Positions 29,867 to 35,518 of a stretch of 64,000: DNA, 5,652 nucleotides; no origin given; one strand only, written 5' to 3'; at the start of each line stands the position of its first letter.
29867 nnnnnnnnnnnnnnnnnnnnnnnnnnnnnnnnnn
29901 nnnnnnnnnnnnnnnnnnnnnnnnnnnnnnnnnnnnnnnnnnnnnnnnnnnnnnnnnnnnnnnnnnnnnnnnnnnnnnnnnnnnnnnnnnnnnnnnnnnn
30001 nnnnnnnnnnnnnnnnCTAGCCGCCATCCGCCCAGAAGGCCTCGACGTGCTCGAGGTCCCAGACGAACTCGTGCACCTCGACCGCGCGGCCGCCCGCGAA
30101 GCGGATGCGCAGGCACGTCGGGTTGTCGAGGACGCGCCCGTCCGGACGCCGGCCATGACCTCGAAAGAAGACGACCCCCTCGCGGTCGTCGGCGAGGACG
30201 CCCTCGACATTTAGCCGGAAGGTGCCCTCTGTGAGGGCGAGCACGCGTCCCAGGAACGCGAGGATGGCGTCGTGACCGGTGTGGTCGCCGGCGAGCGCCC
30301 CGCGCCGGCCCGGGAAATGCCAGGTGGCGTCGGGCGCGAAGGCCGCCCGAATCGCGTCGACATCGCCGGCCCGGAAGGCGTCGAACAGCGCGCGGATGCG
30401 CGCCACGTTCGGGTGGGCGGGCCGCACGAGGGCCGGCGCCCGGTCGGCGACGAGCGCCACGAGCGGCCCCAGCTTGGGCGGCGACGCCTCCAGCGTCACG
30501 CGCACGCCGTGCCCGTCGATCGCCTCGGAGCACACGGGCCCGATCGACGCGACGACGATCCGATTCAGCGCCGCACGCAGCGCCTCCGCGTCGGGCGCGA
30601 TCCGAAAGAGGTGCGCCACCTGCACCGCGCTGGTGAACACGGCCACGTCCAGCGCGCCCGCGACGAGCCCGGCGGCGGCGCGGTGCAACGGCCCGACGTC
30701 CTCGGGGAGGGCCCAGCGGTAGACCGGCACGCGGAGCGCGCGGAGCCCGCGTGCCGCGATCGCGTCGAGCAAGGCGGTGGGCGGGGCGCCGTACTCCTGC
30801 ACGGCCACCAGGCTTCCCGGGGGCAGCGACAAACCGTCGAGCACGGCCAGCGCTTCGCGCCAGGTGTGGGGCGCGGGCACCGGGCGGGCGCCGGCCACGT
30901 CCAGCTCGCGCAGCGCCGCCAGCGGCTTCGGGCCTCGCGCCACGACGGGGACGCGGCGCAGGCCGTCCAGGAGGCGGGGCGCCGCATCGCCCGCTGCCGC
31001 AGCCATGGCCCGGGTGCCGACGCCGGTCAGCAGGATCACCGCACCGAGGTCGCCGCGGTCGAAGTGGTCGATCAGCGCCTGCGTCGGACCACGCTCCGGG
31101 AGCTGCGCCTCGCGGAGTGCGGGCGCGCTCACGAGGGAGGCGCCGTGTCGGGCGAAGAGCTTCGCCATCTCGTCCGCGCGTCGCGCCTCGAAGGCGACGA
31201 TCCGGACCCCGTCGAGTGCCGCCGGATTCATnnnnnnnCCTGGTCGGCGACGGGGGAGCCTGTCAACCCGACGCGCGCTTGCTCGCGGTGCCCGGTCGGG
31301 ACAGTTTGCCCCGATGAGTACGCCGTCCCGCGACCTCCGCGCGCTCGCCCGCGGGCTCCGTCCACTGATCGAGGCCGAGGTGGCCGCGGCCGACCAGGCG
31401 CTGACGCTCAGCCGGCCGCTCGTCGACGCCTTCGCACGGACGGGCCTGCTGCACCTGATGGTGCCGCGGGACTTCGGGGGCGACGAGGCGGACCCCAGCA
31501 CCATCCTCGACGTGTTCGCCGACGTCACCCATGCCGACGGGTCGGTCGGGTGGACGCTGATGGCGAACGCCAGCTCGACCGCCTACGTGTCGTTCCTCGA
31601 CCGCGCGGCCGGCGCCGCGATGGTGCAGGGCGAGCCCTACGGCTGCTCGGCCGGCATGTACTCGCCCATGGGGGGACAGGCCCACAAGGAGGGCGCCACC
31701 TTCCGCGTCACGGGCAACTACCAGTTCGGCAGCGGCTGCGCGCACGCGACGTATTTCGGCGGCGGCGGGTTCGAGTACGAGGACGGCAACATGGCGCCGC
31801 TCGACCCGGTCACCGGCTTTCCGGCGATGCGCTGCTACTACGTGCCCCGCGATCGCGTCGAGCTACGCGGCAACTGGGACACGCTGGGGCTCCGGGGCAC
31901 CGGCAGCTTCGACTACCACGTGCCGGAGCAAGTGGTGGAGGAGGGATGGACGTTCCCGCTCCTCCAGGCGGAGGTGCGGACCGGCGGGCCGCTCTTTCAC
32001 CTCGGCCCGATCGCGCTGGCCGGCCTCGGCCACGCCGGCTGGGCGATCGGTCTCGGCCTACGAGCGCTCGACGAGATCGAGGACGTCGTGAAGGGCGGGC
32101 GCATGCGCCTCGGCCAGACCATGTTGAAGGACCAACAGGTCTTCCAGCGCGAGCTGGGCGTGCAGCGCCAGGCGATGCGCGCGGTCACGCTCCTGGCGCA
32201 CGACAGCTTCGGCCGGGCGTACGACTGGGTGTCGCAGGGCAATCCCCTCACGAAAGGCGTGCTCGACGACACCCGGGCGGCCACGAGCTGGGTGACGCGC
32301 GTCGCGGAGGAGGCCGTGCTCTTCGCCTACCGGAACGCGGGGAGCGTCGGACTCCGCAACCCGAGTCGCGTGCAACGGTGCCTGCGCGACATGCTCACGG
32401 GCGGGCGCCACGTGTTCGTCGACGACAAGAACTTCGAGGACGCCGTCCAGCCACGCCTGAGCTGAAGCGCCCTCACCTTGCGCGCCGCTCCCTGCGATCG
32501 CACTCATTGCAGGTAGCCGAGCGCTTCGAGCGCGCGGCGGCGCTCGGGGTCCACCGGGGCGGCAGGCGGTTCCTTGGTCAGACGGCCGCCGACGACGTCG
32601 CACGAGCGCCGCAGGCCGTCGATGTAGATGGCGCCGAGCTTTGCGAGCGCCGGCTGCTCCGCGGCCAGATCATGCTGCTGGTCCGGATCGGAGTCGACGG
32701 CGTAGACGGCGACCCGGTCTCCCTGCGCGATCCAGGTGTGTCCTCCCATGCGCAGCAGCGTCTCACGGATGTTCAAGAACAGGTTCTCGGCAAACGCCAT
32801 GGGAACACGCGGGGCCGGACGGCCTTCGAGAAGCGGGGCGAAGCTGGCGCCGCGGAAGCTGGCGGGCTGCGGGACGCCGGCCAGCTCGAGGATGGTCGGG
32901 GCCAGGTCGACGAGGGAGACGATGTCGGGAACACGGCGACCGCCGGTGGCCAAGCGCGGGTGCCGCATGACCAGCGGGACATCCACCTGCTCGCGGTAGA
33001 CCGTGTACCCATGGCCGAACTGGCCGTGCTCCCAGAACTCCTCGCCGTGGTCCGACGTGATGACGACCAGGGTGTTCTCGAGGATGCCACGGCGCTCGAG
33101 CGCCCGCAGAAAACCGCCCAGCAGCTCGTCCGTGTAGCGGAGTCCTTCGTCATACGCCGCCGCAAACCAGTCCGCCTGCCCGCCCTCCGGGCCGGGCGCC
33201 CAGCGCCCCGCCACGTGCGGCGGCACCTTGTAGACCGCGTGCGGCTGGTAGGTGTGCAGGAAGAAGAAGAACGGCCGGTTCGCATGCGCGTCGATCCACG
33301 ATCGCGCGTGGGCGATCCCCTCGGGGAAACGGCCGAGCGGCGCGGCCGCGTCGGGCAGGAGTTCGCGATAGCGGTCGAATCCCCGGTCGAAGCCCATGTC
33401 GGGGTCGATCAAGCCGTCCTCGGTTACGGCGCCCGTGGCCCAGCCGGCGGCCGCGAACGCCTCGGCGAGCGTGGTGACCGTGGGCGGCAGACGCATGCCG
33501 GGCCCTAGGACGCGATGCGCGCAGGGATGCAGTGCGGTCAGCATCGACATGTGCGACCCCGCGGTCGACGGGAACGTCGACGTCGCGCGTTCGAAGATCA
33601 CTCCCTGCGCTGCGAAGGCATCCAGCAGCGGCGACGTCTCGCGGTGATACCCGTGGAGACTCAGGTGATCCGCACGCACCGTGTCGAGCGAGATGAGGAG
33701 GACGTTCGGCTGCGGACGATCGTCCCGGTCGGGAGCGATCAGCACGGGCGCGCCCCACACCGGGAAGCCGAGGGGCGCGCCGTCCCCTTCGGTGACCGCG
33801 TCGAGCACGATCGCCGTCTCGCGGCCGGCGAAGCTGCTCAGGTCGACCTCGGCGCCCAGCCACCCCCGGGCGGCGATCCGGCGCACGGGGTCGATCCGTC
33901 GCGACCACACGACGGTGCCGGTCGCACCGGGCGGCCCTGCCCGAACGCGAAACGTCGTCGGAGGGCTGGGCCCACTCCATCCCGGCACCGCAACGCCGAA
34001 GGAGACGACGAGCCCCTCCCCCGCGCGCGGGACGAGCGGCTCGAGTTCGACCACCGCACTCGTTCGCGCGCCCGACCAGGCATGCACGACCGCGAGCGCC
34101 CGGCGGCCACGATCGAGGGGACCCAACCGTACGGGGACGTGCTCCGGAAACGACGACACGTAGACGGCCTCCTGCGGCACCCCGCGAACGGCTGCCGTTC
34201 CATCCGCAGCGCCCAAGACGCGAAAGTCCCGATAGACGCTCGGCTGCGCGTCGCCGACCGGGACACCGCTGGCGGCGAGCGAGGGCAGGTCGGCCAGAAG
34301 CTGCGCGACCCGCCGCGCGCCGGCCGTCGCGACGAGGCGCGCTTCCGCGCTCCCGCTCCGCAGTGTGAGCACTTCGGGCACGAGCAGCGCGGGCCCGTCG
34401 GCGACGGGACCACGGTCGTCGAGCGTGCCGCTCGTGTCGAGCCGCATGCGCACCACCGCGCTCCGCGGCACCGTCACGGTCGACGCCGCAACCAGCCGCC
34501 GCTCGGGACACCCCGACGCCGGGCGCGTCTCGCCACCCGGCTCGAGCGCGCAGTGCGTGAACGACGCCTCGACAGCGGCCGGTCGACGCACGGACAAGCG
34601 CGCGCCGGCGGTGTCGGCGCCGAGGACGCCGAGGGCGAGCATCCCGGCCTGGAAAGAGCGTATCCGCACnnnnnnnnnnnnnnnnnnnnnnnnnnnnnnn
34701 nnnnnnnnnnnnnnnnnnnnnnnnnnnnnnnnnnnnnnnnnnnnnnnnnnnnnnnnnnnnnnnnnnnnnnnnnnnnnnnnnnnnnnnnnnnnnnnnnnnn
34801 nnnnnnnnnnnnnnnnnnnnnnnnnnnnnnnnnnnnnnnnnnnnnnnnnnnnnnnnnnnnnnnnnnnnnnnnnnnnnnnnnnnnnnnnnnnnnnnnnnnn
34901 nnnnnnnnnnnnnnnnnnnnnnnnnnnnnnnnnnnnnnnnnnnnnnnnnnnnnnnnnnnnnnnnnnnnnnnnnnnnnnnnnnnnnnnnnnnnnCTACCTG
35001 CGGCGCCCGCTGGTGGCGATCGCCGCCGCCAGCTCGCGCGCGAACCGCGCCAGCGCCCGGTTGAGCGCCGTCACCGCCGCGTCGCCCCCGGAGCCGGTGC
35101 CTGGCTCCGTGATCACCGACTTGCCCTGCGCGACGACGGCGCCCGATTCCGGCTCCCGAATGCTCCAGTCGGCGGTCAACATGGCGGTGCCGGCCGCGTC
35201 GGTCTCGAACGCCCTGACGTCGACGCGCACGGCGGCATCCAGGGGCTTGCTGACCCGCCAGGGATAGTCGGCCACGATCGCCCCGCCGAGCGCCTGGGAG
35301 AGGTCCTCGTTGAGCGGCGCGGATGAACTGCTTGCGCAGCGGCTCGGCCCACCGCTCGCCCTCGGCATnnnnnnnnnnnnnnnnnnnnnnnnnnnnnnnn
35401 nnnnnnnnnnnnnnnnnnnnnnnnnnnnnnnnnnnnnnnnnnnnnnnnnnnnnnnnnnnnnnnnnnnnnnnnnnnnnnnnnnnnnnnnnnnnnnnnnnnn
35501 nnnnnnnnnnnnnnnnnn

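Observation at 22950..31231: Nine-gene co-directional lipid-metabolism cluster built around a single-chain long-chain acyl-CoA carboxylase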

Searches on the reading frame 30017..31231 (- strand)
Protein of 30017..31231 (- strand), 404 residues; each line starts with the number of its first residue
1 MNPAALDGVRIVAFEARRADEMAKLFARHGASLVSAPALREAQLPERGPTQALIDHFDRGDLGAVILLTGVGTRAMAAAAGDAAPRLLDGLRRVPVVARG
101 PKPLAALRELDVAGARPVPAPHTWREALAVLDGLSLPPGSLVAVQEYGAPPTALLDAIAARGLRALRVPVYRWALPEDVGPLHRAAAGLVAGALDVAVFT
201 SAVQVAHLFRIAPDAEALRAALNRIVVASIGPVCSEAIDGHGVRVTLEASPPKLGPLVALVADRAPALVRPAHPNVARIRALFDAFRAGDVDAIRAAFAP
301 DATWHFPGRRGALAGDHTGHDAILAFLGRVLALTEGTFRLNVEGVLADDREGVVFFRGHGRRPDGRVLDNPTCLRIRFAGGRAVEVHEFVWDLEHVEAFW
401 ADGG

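Call 7: search_protein_families(library=pfam, proteins=[window:30017-31231:-], max_evalue=0.01)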
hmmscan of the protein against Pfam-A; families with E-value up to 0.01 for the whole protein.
window:30017-31231:- (404 aa): 4 families
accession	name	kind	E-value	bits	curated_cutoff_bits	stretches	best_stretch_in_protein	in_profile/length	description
PF02602.20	HEM4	-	3.1e-28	98.9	27.5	1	20-258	1-230/231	Uroporphyrinogen-III synthase HemD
PF12680.13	SnoaL_2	-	2.4e-18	67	27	1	279-386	1-102/102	SnoaL-like domain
PF14534.12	DUF4440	-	6.4e-05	23.8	25.2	1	278-365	4-85/107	Domain of unknown function (DUF4440)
PF13577.12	SnoaL_4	-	0.00019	21.9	24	1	288-336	22-66/126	SnoaL-like domain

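Call 8: search_protein_families(library=ncbifam, proteins=[window:30017-31231:-], max_evalue=0.01)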
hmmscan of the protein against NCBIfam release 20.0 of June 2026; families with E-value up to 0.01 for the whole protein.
window:30017-31231:- (404 aa): 3 families
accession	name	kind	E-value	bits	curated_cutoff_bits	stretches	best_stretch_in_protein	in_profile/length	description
NF005568.0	PRK07239.1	equivalog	1.5e-34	119.5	273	1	4-267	8-277/381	uroporphyrinogen-III synthase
NF004584.0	PRK05928.2-1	equivalog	1.4e-24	87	233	1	6-258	4-258/269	uroporphyrinogen-III synthase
NF004587.0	PRK05928.2-5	equivalog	1e-10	41.6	246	1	84-257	71-233/245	uroporphyrinogen-III synthase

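Call 40: find_homologous_proteins(query=window:30017-31231:-, max_evalue=0.00001)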
Query window:30017-31231:- (404 aa): 3792 proteins with E <= 0.00001 among 8000 candidates; the best 120 are listed.
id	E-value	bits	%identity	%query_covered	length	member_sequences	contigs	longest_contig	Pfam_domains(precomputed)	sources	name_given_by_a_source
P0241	9.3e-257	870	100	100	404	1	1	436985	PF12680.14,PF02602.21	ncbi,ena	-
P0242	2.5e-125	437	80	67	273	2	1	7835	PF02602.21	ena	-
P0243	1.6e-123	431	79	67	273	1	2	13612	PF02602.21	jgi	jgi:uroporphyrinogen-III synthase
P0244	3.0e-123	430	78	67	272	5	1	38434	PF02602.21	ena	-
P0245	6.3e-120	419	79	64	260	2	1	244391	PF02602.21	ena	-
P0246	3.8e-118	413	75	68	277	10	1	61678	PF02602.21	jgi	jgi:uroporphyrinogen-III synthase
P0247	5.9e-116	406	75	67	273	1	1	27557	PF02602.21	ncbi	-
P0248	9.8e-115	402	75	66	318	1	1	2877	PF02602.21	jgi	jgi:uroporphyrinogen-III synthase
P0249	2.3e-114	401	75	66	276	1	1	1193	PF02602.21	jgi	jgi:uroporphyrinogen-III synthase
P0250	3.1e-114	400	75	67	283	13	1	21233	PF02602.21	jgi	jgi:uroporphyrinogen-III synthase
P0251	3.4e-114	400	76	66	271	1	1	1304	PF02602.21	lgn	-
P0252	3.9e-114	400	74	67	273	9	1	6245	PF02602.21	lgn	-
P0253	8.2e-113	396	74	67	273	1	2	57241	PF02602.21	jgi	jgi:uroporphyrinogen-III synthase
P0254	1.0e-112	395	72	67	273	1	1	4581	PF02602.21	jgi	jgi:uroporphyrinogen-III synthase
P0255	1.1e-112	395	74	67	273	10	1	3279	PF02602.21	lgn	-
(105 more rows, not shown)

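Call 41: find_encoding_contigs(protein=P0245, flank=8000, max_places=1)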
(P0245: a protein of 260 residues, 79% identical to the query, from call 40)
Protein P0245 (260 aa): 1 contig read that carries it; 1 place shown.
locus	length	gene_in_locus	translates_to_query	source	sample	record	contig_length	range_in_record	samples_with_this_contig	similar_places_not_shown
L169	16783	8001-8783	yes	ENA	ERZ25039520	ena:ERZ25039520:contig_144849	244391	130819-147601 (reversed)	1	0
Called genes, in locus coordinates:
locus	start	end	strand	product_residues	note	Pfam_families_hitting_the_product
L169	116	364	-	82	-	-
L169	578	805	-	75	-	PF01425:Amidase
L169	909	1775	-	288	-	-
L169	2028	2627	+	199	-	-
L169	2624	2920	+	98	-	-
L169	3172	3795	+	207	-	-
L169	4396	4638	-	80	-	-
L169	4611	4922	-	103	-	-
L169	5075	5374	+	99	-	-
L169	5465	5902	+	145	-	PF00300:His_Phos_1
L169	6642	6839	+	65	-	-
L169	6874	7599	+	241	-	PF01210:NAD_Gly3P_dh_N (weak)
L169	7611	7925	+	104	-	PF07479:NAD_Gly3P_dh_C, PF20618:GPD_NAD_C_bact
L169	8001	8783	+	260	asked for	PF02602:HEM4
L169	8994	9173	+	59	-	-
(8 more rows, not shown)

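Call 42: find_encoding_contigs(protein=P0246, flank=8000, max_places=1)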
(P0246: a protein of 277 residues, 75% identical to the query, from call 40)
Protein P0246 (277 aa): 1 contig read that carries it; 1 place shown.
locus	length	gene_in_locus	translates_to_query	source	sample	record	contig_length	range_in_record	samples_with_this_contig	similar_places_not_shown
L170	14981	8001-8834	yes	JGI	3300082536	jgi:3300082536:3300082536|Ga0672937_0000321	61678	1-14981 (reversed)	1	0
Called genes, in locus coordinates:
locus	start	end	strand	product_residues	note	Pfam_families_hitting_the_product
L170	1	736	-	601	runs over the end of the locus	PF01012:ETF, PF00766:ETF_alpha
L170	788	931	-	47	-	-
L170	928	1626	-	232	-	PF01578:Cytochrom_C_asm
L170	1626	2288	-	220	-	PF01061:ABC2_membrane, PF03379:CcmB, PF12698:ABC2_membrane_3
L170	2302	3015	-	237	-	PF00005:ABC_tran, PF13304:AAA_21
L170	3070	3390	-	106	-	PF01588:tRNA_bind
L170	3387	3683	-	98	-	-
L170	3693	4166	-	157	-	PF03918:CcmH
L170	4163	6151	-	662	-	PF01578:Cytochrom_C_asm, PF16327:CcmF_C, PF05140:ResB (faint)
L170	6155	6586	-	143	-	PF03100:CcmE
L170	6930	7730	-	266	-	PF25087:GMPPB_C (weak), PF25084:LbH_EIF2B (weak), PF00132:Hexapep (weak), PF13720:Acetyltransf_11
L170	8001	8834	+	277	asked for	PF02602:HEM4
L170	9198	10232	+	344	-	PF01208:URO-D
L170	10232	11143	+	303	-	PF00762:Ferrochelatase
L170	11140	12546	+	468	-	PF01266:DAO, PF01593:Amino_oxidase, PF05834:Lycopene_cycl (faint), PF13450:NAD_binding_8, PF13454:NAD_binding_9 (faint)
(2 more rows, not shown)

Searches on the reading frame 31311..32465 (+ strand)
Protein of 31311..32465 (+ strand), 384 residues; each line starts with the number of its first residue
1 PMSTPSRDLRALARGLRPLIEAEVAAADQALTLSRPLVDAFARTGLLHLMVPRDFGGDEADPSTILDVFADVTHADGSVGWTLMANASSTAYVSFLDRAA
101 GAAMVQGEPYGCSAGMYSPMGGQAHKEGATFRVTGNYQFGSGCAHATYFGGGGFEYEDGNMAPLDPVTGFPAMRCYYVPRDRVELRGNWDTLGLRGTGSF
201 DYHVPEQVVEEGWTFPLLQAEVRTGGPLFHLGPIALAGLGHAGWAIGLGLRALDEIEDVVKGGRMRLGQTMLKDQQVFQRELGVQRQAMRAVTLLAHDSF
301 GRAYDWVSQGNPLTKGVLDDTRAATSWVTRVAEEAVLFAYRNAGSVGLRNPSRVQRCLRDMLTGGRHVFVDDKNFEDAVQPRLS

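Call 7: search_protein_families(library=pfam, proteins=[window:31311-32465:+], max_evalue=0.01)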
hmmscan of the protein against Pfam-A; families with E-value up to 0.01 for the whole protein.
window:31311-32465:+ (384 aa): 2 families
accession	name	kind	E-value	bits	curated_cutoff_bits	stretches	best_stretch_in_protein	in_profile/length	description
PF08028.16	Acyl-CoA_dh_2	-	2e-19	70.6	22.7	1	239-371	1-133/134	Acyl-CoA dehydrogenase, C-terminal domain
PF02771.21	Acyl-CoA_dh_N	-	9.8e-05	23.1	22.9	1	11-91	6-90/113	Acyl-CoA dehydrogenase, N-terminal domain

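Call 8: search_protein_families(library=ncbifam, proteins=[window:31311-32465:+], max_evalue=0.01)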
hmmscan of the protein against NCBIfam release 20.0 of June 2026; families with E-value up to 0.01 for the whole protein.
window:31311-32465:+ (384 aa): 6 families
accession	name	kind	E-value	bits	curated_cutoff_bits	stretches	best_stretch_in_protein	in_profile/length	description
NF045629.1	monooxsub_HsaA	equivalog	3.1e-25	88.7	450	1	15-371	6-361/383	3-hydroxy-9,10-secoandrosta-1,3,5(10)-triene-9,17-dione monooxygenase oxygenase subunit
TIGR04022.1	sulfur_SfnB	equivalog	2.9e-10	39.6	430.9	1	12-80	13-81/391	SfnB family sulfur acquisition oxidoreductase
NF045920.1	HphnlacHdxOX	equivalog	3.3e-10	39.4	650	1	16-210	8-193/384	p-hydroxyphenylacetate 3-hydroxylase oxygenase component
NF043015.1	DibenthMonoxDszC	equivalog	1e-07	31.1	850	1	11-96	20-105/415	dibenzothiophene monooxygenase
NF049984.1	Rv1679_FadE16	equivalog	5.9e-05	22.5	600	1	26-199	18-194/371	Rv1679 family acyl-CoA dehydrogenase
NF008997.0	PRK12341.1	equivalog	0.0018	17.4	537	0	21-78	26-83/382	acyl-CoA dehydrogenase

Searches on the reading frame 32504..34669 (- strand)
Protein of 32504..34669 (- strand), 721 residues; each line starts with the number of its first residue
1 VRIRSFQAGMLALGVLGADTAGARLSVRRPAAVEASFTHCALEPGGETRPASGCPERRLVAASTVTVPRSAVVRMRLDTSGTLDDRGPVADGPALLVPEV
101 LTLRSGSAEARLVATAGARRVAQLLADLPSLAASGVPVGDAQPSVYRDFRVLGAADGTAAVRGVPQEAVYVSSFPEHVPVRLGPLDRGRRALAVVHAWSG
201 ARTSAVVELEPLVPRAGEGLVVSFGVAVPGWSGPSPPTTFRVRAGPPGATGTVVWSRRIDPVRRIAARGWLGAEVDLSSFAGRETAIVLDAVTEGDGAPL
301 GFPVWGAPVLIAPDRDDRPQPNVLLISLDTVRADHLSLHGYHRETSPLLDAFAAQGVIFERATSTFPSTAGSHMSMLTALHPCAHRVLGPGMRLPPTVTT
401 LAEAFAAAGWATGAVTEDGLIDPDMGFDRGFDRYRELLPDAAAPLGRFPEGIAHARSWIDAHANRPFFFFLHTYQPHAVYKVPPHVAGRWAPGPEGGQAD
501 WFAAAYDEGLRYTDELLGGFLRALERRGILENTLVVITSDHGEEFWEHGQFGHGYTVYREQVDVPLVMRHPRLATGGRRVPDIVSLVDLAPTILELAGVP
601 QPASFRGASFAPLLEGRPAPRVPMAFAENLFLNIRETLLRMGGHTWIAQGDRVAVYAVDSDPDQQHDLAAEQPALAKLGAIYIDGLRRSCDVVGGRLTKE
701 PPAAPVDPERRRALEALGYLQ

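Call 28: search_protein_families(library=pfam, proteins=[window:32504-34669:-], max_evalue=0.001)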
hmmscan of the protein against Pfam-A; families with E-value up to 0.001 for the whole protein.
window:32504-34669:- (721 aa): 4 families
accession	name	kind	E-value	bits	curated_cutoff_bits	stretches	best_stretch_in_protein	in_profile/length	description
PF00884.28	Sulfatase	-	8.6e-46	157.1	25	1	321-599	1-301/301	Sulfatase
PF01663.27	Phosphodiest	-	3.5e-15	56.9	23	2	323-393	1-68/342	Type I phosphodiesterase / nucleotide pyrophosphatase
PF16347.10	SGSH_C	-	3e-12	47.4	29.3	1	547-617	2-71/154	N-sulphoglucosamine sulphohydrolase, C-terminal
PF02995.22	DUF229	-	2.2e-06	27.1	25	1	459-556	285-356/496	Protein of unknown function (DUF229)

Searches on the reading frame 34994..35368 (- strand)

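Call 28: search_protein_families(library=pfam, proteins=[window:34994-35368:-], max_evalue=0.001)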
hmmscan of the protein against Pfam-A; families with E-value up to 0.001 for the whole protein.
window:34994-35368:- (124 aa): 1 family
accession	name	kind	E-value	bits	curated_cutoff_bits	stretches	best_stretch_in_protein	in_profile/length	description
PF03886.18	ABC_trans_aux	-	5.1e-21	75.4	26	1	19-114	66-161/161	ABC-type transport auxiliary lipoprotein component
